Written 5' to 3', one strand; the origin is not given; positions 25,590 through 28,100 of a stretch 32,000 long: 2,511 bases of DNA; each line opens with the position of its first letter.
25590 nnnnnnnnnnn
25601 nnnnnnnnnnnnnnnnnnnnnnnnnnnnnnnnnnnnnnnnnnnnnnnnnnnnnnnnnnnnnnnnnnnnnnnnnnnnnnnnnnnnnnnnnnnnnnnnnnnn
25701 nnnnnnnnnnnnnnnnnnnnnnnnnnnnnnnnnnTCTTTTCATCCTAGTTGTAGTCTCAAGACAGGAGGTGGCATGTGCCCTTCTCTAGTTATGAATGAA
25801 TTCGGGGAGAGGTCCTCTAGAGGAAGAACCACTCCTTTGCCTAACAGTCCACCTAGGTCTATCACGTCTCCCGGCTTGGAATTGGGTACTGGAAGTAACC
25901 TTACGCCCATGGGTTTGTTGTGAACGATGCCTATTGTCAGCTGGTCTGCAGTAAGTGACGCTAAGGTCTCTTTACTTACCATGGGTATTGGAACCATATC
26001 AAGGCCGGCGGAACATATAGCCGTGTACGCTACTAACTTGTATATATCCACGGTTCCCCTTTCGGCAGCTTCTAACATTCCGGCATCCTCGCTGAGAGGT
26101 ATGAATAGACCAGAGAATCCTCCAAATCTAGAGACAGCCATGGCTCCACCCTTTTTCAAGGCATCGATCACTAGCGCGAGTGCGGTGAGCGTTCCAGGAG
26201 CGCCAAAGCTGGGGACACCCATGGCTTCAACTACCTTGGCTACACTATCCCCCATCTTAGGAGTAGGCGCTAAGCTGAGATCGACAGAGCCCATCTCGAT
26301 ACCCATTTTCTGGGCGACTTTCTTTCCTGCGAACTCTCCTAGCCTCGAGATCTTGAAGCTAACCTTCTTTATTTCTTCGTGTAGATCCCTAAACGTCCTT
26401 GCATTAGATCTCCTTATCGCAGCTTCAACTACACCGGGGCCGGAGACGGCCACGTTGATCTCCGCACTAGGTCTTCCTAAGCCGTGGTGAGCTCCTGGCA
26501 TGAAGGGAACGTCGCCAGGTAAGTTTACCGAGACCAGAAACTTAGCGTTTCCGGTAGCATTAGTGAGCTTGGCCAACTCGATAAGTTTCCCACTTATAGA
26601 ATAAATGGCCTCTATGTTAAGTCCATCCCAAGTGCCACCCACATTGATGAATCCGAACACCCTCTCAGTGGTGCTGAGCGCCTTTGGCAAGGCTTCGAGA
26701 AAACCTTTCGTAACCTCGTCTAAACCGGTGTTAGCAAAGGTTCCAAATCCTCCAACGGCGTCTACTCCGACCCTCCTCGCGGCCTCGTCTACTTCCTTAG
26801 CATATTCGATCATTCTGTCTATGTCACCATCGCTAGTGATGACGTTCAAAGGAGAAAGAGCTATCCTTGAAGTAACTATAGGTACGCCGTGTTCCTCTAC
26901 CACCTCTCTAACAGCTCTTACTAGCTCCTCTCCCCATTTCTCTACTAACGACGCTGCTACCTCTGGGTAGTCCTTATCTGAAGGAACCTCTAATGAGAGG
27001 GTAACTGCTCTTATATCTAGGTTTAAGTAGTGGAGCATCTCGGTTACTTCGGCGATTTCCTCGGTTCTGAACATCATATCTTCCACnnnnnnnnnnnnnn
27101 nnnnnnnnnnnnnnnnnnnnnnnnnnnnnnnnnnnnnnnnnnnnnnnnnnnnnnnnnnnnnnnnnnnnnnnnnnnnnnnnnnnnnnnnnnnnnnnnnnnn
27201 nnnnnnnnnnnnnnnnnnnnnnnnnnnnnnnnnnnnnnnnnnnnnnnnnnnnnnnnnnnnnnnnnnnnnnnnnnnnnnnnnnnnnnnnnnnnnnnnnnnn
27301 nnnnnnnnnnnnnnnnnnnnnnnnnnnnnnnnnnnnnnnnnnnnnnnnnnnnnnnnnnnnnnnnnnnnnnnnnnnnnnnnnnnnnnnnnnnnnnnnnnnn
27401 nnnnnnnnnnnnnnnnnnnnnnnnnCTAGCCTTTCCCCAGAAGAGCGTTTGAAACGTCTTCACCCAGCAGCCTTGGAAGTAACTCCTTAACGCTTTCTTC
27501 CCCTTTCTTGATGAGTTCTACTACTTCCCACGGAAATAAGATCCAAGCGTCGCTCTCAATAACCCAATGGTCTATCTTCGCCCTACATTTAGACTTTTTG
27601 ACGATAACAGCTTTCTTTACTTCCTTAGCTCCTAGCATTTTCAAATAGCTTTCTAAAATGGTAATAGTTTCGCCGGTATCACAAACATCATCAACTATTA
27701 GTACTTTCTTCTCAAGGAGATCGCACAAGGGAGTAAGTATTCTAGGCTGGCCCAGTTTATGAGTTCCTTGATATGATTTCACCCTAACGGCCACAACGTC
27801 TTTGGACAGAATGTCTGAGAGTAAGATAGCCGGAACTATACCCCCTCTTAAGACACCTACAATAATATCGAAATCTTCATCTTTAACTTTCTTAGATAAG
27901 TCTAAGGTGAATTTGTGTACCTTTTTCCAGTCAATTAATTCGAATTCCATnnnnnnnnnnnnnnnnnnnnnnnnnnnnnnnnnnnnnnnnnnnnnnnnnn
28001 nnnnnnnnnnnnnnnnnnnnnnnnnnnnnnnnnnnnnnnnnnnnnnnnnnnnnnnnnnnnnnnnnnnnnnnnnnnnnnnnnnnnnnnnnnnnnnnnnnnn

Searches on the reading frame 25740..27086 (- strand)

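Call 14: search_protein_families(library=pfam, proteins=[window:25740-27086:-], max_evalue=0.001)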
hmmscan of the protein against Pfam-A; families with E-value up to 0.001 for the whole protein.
window:25740-27086:- (448 aa): 1 family
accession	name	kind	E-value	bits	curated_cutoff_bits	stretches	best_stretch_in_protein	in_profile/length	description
PF05167.17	DUF711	-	4.6e-136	454.3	25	1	16-417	1-412/413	Uncharacterised ACR (DUF711)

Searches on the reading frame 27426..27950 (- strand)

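Call 14: search_protein_families(library=pfam, proteins=[window:27426-27950:-], max_evalue=0.001)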
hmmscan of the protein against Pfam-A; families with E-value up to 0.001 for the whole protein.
window:27426-27950:- (174 aa): 1 family
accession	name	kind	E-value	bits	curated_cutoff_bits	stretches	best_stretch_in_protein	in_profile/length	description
PF00156.33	Pribosyltran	-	7.9e-23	81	26.3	1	17-143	21-153/158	Phosphoribosyl transferase domain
